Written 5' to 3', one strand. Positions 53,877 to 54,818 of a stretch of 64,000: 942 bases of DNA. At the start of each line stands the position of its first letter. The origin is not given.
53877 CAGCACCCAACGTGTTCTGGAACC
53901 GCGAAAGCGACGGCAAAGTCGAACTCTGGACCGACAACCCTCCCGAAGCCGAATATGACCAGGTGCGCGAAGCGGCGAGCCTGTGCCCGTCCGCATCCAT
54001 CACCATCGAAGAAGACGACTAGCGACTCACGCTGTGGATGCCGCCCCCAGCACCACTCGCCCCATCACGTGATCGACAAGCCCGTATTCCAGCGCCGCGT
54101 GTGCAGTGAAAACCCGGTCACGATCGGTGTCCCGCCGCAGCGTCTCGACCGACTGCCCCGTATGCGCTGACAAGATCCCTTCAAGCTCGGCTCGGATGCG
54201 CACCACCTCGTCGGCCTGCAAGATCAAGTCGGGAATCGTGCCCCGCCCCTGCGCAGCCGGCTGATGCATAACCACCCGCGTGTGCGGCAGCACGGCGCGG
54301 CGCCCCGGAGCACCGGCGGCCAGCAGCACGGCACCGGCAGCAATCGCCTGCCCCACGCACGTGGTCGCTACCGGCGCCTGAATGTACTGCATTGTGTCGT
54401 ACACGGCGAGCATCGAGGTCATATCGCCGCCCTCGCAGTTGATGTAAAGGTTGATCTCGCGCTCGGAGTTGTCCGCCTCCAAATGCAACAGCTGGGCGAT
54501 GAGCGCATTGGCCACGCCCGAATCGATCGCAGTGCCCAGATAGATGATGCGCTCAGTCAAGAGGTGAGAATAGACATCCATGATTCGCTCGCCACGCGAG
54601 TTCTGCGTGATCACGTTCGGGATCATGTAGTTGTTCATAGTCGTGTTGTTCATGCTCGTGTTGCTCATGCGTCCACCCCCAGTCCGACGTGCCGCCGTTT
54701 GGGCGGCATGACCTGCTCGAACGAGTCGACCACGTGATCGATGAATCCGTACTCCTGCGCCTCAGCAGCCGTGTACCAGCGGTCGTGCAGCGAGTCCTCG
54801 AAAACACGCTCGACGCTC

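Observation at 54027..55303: Accessory ClpP pair in which one subunit has lost the catalytic serine (ClpR-like)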

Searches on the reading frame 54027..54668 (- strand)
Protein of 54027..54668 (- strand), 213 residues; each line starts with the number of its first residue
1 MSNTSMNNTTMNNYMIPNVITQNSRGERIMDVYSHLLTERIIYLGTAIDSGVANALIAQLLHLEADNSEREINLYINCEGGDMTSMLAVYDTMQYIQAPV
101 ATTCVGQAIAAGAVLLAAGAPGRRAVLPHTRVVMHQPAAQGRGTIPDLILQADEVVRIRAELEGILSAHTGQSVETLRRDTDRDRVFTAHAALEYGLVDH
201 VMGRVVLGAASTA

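Call 3: search_protein_families(library=pfam, proteins=[window:54027-54668:-])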
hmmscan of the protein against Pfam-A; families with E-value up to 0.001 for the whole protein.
window:54027-54668:- (213 aa): 1 family
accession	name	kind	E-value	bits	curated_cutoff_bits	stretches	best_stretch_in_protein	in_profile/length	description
PF00574.28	CLP_protease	-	4.1e-66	222.8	20.2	1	25-203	2-180/182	Clp protease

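Call 4: search_protein_families(library=ncbifam, proteins=[window:54027-54668:-])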
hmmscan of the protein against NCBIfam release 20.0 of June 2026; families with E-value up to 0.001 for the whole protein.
window:54027-54668:- (213 aa): 10 families
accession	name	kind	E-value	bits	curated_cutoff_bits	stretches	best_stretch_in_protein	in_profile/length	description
NF001368.0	PRK00277.1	subfamily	6e-75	251.5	249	1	11-203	4-196/203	ATP-dependent Clp protease proteolytic subunit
NF009205.0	PRK12553.1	subfamily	1.2e-69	234.1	228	1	7-202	5-202/211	ATP-dependent Clp protease proteolytic subunit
NF011090.0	PRK14513.1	equivalog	2.2e-67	226.8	347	1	15-203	3-191/201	ATP-dependent Clp protease proteolytic subunit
TIGR00493.1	clpP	equivalog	4.2e-66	222.4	308.6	1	15-203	3-191/192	ATP-dependent Clp endopeptidase proteolytic subunit ClpP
NF009203.0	PRK12551.1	equivalog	4e-59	199.6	359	1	15-204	1-190/196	ATP-dependent Clp protease proteolytic subunit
NF011091.0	PRK14514.1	equivalog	2.1e-53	181.2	361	1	10-203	25-218/221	ATP-dependent Clp endopeptidase proteolytic subunit ClpP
NF009204.0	PRK12552.1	equivalog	5.8e-47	160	263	1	31-202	22-212/225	ATP-dependent Clp protease proteolytic subunit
NF011089.0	PRK14512.1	equivalog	2.6e-34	118.7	251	1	32-202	21-191/200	ATP-dependent Clp protease proteolytic subunit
NF045540.1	scaf_prot_MCP1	exception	1.4e-16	60.4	475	1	56-207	20-166/652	ClpP-like prohead protease/major capsid protein fusion protein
NF045542.1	Clp_rel_HeadMat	equivalog_domain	5.2e-16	59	120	1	63-201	27-165/165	head maturation protease, ClpP-related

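Call 6: find_homologous_proteins(query=window:54027-54668:-)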
Query window:54027-54668:- (213 aa): 6190 proteins with E <= 0.001 among 8000 candidates; the best 120 are listed.
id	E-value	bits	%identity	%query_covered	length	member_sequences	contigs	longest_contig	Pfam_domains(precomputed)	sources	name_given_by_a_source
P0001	1.1e-131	455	100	100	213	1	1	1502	PF00574.29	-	-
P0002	1.7e-128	444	100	98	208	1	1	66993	PF00574.29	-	-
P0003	6.1e-125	433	100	95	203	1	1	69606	PF00574.29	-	-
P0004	3.2e-116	404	95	92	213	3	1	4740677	PF00574.29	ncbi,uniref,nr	ncbi:ClpP family protease [Rathayibacter soli]|uniref:ClpP family protease n=1 Tax=Rathayibacter sol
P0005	1.7e-114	399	77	95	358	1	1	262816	PF00574.29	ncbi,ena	-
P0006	1.1e-110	386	93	91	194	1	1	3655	PF00574.29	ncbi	ncbi:MAG: ATP-dependent Clp protease proteolytic subunit [Microbacteriaceae bacterium]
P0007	7.6e-109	380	88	95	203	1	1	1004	PF00574.29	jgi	jgi:ATP-dependent Clp protease protease subunit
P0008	1.5e-106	373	89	92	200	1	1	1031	PF00574.29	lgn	-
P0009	1.9e-106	372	86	95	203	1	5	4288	PF00574.29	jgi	jgi:ATP-dependent Clp protease protease subunit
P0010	2.4e-106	372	89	91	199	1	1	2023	PF00574.29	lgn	-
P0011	2.6e-106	372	86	95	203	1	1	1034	PF00574.29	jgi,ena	-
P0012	2.7e-106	372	86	95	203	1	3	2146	PF00574.29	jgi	jgi:ATP-dependent Clp protease protease subunit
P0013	2.7e-106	372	89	92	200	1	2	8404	PF00574.29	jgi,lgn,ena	jgi:ATP-dependent Clp protease protease subunit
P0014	3.4e-106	371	87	95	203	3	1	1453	PF00574.29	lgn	-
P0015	3.7e-106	371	86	95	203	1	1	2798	PF00574.29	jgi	jgi:ATP-dependent Clp protease protease subunit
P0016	4.2e-106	371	87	92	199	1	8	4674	PF00574.29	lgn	-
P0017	6.6e-106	371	85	95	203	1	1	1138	PF00574.29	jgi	jgi:ATP-dependent Clp protease protease subunit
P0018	7.3e-106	370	85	95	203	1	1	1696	PF00574.29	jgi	jgi:ATP-dependent Clp protease protease subunit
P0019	1.4e-105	369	88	91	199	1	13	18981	PF00574.29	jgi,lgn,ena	jgi:ATP-dependent Clp protease protease subunit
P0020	2.3e-105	369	87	91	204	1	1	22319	PF00574.29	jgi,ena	-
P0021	3.8e-105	368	87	91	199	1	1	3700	PF00574.29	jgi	jgi:ATP-dependent Clp protease protease subunit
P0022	4.8e-105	368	87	91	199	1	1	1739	PF00574.29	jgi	jgi:ATP-dependent Clp protease protease subunit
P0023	5.1e-105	368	88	91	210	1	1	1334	PF00574.29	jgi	jgi:ATP-dependent Clp protease, protease subunit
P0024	1.3e-104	366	86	94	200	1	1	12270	PF00574.29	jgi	jgi:ATP-dependent Clp protease protease subunit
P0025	1.4e-104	366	86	91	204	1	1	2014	PF00574.29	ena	-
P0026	2.2e-104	366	87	91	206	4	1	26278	PF00574.29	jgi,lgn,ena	jgi:ATP-dependent Clp protease, protease subunit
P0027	2.5e-104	365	87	91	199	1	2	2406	PF00574.29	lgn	-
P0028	2.5e-104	365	87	91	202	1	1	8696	PF00574.29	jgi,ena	-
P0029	4.7e-104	365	88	91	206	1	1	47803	PF00574.29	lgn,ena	-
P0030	5.2e-104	364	85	94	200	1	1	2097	PF00574.29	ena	-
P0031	8.2e-104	364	86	91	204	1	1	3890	PF00574.29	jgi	jgi:ATP-dependent Clp protease protease subunit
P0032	9.6e-104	364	86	92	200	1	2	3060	PF00574.29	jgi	jgi:ATP-dependent Clp protease, protease subunit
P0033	1.0e-103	363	86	92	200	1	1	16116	PF00574.29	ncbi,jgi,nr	ncbi:MAG TPA: ATP-dependent Clp protease proteolytic subunit [Leifsonia sp.]|jgi:ATP-dependent Clp p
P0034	1.2e-103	363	86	92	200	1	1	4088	PF00574.29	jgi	jgi:ATP-dependent Clp protease protease subunit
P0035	1.4e-103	363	85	93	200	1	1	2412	PF00574.29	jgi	jgi:ATP-dependent Clp protease protease subunit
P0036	1.8e-103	363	84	93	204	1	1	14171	PF00574.29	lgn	-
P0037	1.8e-103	363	85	92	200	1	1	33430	PF00574.29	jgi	jgi:ATP-dependent Clp protease protease subunit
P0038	1.9e-103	363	86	92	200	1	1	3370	PF00574.29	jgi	jgi:ATP-dependent Clp protease protease subunit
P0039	2.0e-103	362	87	91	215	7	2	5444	PF00574.29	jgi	-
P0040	2.3e-103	362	86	91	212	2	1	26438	PF00574.29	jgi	jgi:ATP-dependent Clp protease protease subunit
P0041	2.5e-103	362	85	93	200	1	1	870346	PF00574.29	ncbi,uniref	ncbi:ClpP family protease [Leifsonia sp. NPDC058230]|uniref:ClpP family protease n=1 Tax=Leifsonia s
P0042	8.7e-103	360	85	91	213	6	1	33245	PF00574.29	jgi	jgi:ATP-dependent Clp protease protease subunit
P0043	1.5e-102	360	84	93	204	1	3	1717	PF00574.29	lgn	-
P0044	1.9e-102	359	84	95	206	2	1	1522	PF00574.29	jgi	-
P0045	2.0e-102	359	86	91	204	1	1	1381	PF00574.29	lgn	-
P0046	2.3e-102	359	84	91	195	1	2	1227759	PF00574.29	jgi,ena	-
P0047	2.5e-102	359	84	91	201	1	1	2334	PF00574.29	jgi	jgi:ATP-dependent Clp protease, protease subunit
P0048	2.8e-102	359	86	91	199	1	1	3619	PF00574.29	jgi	jgi:ATP-dependent Clp protease protease subunit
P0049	3.2e-102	359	84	92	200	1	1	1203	PF00574.29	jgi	jgi:ATP-dependent Clp protease protease subunit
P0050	3.4e-102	358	83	95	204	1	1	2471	PF00574.29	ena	-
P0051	3.8e-102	358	87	91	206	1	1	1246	PF00574.29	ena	-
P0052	4.0e-102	358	84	92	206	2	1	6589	PF00574.29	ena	-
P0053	4.8e-102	358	85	91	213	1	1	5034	PF00574.29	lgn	-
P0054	4.8e-102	358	82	92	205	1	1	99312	PF00574.29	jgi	jgi:ATP-dependent Clp protease protease subunit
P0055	6.0e-102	358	84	91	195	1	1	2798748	PF00574.29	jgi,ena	-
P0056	6.7e-102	357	85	91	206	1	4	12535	PF00574.29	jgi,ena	-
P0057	6.8e-102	357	84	91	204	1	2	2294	PF00574.29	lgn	-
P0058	7.0e-102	357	83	95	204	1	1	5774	PF00574.29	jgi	jgi:ATP-dependent Clp protease, protease subunit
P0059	7.5e-102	357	84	91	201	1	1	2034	PF00574.29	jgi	jgi:ATP-dependent Clp protease protease subunit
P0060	9.0e-102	357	85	91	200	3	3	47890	PF00574.29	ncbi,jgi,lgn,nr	ncbi:MAG: ClpP family protease [Actinomycetales bacterium]|jgi:ATP-dependent Clp protease protease s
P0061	1.1e-101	357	85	91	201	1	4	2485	PF00574.29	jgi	jgi:ATP-dependent Clp protease protease subunit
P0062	1.2e-101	357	84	91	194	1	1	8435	PF00574.29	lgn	-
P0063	1.2e-101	357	83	91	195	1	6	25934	PF00574.29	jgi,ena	-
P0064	1.2e-101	357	82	93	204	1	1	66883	PF00574.29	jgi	jgi:ATP-dependent Clp protease protease subunit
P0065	1.3e-101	357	83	91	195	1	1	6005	PF00574.29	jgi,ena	-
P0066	1.9e-101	356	84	91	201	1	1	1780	PF00574.29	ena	-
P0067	2.0e-101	356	84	91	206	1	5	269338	PF00574.29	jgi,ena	-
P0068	2.6e-101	356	83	91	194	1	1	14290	PF00574.29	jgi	-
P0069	3.2e-101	355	84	91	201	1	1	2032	PF00574.29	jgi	jgi:ATP-dependent Clp protease protease subunit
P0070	3.4e-101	355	84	91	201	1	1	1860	PF00574.29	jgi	-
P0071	4.2e-101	355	83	91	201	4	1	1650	PF00574.29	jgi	jgi:ATP-dependent Clp protease, protease subunit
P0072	4.9e-101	355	84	91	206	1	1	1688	PF00574.29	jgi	-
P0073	4.9e-101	355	84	91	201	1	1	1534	PF00574.29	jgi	jgi:ATP-dependent Clp protease, protease subunit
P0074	5.0e-101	355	84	91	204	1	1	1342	PF00574.29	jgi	jgi:ATP-dependent Clp protease protease subunit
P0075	5.2e-101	355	85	93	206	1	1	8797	PF00574.29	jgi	jgi:ATP-dependent Clp protease, protease subunit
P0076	5.3e-101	355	83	91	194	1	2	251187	PF00574.29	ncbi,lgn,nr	ncbi:ATP-dependent Clp protease proteolytic subunit [Nakamurella silvestris]|nr:ATP-dependent Clp pr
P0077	5.7e-101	354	84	91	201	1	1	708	PF00574.29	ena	-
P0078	6.6e-101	354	83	91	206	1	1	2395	PF00574.29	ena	-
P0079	7.4e-101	354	84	91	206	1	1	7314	PF00574.29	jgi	-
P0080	9.5e-101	354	82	94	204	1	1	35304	PF00574.29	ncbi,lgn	-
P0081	1.0e-100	354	84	90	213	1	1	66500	PF00574.29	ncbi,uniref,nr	ncbi:ClpP family protease [Specibacter cremeus]|uniref:ClpP family protease n=1 Tax=Specibacter crem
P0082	1.3e-100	353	84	91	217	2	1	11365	PF00574.29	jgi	jgi:ATP-dependent Clp protease protease subunit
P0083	1.3e-100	353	85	91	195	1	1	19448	PF00574.29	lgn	-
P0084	1.3e-100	353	82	91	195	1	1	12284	PF00574.29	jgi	jgi:ATP-dependent Clp protease, protease subunit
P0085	1.3e-100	353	79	95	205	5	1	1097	PF00574.29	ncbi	ncbi:MAG: ClpP family protease [Streptosporangiaceae bacterium]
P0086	1.3e-100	353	82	91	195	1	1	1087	PF00574.29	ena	-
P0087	1.4e-100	353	82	91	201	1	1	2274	PF00574.29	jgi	jgi:ATP-dependent Clp protease protease subunit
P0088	1.5e-100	353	84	91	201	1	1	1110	PF00574.29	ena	-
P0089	2.2e-100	353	84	91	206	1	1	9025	PF00574.29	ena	-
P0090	2.2e-100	353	82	91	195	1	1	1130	PF00574.29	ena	-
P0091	2.3e-100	353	83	91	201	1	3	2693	PF00574.29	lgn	-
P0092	2.5e-100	352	83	91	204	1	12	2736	PF00574.29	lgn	-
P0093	2.7e-100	352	83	90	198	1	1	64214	PF00574.29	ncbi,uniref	ncbi:ClpP family protease [Leifsonia sp. NPDC058292]|uniref:ClpP family protease n=1 Tax=Leifsonia s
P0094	2.8e-100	352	82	91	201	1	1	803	PF00574.29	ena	-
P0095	2.9e-100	352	82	91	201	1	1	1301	PF00574.29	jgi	jgi:ATP-dependent Clp protease, protease subunit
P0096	3.0e-100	352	84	91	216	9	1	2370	PF00574.29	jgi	jgi:ATP-dependent Clp protease protease subunit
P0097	3.2e-100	352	84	91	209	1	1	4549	PF00574.29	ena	-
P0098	3.3e-100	352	82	91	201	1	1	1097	PF00574.29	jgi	jgi:ATP-dependent Clp protease, protease subunit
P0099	3.9e-100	352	82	90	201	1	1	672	PF00574.29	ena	-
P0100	4.7e-100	351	83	91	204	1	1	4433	PF00574.29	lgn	-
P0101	4.8e-100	351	82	91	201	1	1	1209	PF00574.29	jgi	-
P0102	5.0e-100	351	84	91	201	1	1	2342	PF00574.29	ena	-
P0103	5.1e-100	351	83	91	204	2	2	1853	PF00574.29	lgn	-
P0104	5.4e-100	351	83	91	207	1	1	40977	PF00574.29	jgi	jgi:ATP-dependent Clp protease protease subunit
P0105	5.7e-100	351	84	91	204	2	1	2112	PF00574.29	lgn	-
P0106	5.9e-100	351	82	91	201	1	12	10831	PF00574.29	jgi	jgi:ATP-dependent Clp protease, protease subunit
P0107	5.9e-100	351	81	91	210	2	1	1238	PF00574.29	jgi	jgi:ATP-dependent Clp protease protease subunit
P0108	6.7e-100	351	81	91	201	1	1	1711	PF00574.29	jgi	jgi:ATP-dependent Clp protease protease subunit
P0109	7.1e-100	351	85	90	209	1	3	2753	PF00574.29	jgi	jgi:ATP-dependent Clp protease, protease subunit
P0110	7.3e-100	351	82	91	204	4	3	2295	PF00574.29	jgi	jgi:ATP-dependent Clp protease protease subunit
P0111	7.3e-100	351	83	91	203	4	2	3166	PF00574.29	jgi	jgi:ATP-dependent Clp protease protease subunit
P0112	7.6e-100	351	82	91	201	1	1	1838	PF00574.29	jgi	jgi:ATP-dependent Clp protease protease subunit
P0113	7.7e-100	351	82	91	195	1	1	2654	PF00574.29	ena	-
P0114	8.4e-100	351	82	91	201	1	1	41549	PF00574.29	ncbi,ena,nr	ncbi:MAG TPA: ATP-dependent Clp protease proteolytic subunit [Actinomycetales bacterium]|nr:ATP-depe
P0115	8.4e-100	351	81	94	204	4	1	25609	PF00574.29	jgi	-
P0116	9.4e-100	350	81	91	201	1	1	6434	PF00574.29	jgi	jgi:ATP-dependent Clp protease protease subunit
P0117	1.0e-99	350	83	91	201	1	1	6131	PF00574.29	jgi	-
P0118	1.2e-99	350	85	91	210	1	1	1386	PF00574.29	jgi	jgi:ATP-dependent Clp protease, protease subunit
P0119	1.2e-99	350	82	91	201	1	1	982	PF00574.29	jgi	jgi:ATP-dependent Clp protease protease subunit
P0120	1.3e-99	350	84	91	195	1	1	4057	PF00574.29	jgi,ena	-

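Call 10: find_related_loci(query=window:54027-54668:-, collection=genome_contigs, flank=8000)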
Query window:54027-54668:- (213 aa) in genome_contigs; peptide patterns used: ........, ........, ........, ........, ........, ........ (x = any residue, [..] = any of these).
600 stretches matched a pattern (row limit reached: there are more); 575 encode a relative of the query (tblastn E <= 1e-3); the best 80 are kept; 80 distinct loci.
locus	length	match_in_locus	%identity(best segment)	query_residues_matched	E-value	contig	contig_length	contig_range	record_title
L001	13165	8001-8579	85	11-203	1e-109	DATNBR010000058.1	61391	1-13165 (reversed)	MAG TPA_asm: Lacisediminihabitans sp. isolate SMAG_U11193 k141_755134, whole genome shotgun sequence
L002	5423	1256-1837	80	11-204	2e-105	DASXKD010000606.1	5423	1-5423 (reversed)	MAG TPA_asm: Streptosporangiaceae bacterium isolate SMAG_U5267 k141_111434, whole genome shotgun sequence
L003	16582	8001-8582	80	11-204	2e-104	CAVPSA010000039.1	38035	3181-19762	MAG: uncultured Actinomycetes bacterium isolate MFD00008.bin.1.128 genome assembly, contig: contig_36516, whole genome s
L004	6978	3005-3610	77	11-212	2e-104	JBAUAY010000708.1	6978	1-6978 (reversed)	MAG: Streptosporangiaceae bacterium isolate MFD10888_ilm_asm_bin15 k127_19443, whole genome shotgun sequence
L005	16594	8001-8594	79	7-204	3e-104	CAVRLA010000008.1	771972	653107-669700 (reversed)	MAG: uncultured Actinomycetes bacterium isolate MFD01248.bin.3.64 genome assembly, contig: contig_2254, whole genome sho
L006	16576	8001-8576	80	11-202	1e-103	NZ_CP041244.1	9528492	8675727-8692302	Actinomadura sp. WMMA1423 chromosome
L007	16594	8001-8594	79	7-204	3e-103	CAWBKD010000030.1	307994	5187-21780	MAG: uncultured Actinomycetes bacterium isolate MFD03044.bin.3.103 genome assembly, contig: contig_3944, whole genome sh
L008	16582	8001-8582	80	11-204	1e-102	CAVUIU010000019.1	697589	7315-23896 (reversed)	MAG: uncultured Actinomycetes bacterium isolate MFD01872.bin.1.40 genome assembly, contig: contig_53814, whole genome sh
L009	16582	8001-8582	79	11-204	9e-103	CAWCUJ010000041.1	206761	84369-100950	MAG: uncultured Actinomycetes bacterium isolate MFD01716.bin.2.117 genome assembly, contig: contig_37790, whole genome s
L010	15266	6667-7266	77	3-202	2e-102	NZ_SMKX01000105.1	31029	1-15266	Kribbella antibiotica strain JCM 13523 NODE_105_length_31029_cov_42.2083, whole genome shotgun sequence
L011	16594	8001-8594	78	7-204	2e-102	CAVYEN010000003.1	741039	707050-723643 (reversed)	MAG: Candidatus Eremiobacteraeota bacterium isolate MFD09603.bin.2.186 genome assembly, contig: contig_29018, whole geno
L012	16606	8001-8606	76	2-203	3e-102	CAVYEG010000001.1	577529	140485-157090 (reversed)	MAG: uncultured Actinomycetes bacterium isolate MFD09603.bin.2.187 genome assembly, contig: contig_10719, whole genome s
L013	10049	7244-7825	79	11-204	2e-102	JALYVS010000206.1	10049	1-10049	MAG: Actinomycetota bacterium isolate LAG bin49 SD1463_NODE_3560_length_10049_cov_2.222637, whole genome shotgun sequenc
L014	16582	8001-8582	78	11-204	4e-102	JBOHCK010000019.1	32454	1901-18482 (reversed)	MAG: Streptosporangiaceae bacterium isolate SE1507_metabat2.bin.64 NODE_590_length_32454_cov_5.906982, whole genome shot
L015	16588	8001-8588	77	10-204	5e-102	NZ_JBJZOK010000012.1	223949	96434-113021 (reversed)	Nocardia sp. SC052 SC052_Patric_contig_12, whole genome shotgun sequence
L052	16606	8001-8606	81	2-203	2e-99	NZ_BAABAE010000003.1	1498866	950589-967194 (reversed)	Leifsonella bigeumensis strain JCM 16949 sequence3, whole genome shotgun sequence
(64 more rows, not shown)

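Call 23: search_solved_structures(query=window:54027-54668:-, show_alignments=3)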
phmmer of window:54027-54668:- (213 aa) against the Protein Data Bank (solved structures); distinct sequences matched with E-value up to 0.001: 110 (the best 60 are shown).
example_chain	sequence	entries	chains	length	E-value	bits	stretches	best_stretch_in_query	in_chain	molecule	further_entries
6hwm_A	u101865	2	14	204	2e-61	210.7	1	15-204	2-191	ATP-dependent Clp protease proteolytic subunit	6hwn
7dft_A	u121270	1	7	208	1.5e-59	204.6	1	14-204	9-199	ATP-dependent Clp protease proteolytic subunit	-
7dfu_A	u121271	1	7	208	4e-59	203.2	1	14-204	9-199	ATP-dependent Clp protease proteolytic subunit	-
7m1m_A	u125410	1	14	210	5.1e-58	199.6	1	15-207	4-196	ATP-dependent Clp protease proteolytic subunit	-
9ndj_H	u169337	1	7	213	7.4e-58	199.1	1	15-203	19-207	ATP-dependent Clp protease proteolytic subunit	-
8r04_A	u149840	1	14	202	1.3e-57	198.3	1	9-202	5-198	ATP-dependent Clp protease proteolytic subunit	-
9vhc_A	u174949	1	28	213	4.9e-57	196.4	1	14-204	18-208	ATP-dependent Clp protease proteolytic subunit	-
3mt6_R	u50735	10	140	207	6.2e-57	196.1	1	10-202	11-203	ATP-dependent Clp protease proteolytic subunit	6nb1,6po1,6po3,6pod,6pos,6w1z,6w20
1tyf_A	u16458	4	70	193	1.8e-56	194.6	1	15-202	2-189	CLP PEPTIDASE | ATP-dependent Clp protease proteolytic subunit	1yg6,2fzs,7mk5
6uqe_G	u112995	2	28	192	1.8e-56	194.6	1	15-202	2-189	ATP-dependent Clp protease proteolytic subunit | ATP-dependent Clp endopeptidase proteolytic subunit ClpP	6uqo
7uiv_H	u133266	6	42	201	1.9e-56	194.5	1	15-202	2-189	ATP-dependent Clp protease proteolytic subunit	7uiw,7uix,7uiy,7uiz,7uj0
4emp_V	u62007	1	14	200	2.3e-56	194.3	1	15-202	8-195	ATP-dependent Clp protease proteolytic subunit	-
6ppe_A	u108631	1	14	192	2.3e-56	194.2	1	15-202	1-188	ATP-dependent Clp protease proteolytic subunit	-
3tt7_A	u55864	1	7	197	2.5e-56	194.1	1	15-202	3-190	ATP-dependent Clp protease proteolytic subunit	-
3v5i_A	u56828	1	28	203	2.5e-56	194.1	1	15-202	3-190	ATP-dependent Clp protease proteolytic subunit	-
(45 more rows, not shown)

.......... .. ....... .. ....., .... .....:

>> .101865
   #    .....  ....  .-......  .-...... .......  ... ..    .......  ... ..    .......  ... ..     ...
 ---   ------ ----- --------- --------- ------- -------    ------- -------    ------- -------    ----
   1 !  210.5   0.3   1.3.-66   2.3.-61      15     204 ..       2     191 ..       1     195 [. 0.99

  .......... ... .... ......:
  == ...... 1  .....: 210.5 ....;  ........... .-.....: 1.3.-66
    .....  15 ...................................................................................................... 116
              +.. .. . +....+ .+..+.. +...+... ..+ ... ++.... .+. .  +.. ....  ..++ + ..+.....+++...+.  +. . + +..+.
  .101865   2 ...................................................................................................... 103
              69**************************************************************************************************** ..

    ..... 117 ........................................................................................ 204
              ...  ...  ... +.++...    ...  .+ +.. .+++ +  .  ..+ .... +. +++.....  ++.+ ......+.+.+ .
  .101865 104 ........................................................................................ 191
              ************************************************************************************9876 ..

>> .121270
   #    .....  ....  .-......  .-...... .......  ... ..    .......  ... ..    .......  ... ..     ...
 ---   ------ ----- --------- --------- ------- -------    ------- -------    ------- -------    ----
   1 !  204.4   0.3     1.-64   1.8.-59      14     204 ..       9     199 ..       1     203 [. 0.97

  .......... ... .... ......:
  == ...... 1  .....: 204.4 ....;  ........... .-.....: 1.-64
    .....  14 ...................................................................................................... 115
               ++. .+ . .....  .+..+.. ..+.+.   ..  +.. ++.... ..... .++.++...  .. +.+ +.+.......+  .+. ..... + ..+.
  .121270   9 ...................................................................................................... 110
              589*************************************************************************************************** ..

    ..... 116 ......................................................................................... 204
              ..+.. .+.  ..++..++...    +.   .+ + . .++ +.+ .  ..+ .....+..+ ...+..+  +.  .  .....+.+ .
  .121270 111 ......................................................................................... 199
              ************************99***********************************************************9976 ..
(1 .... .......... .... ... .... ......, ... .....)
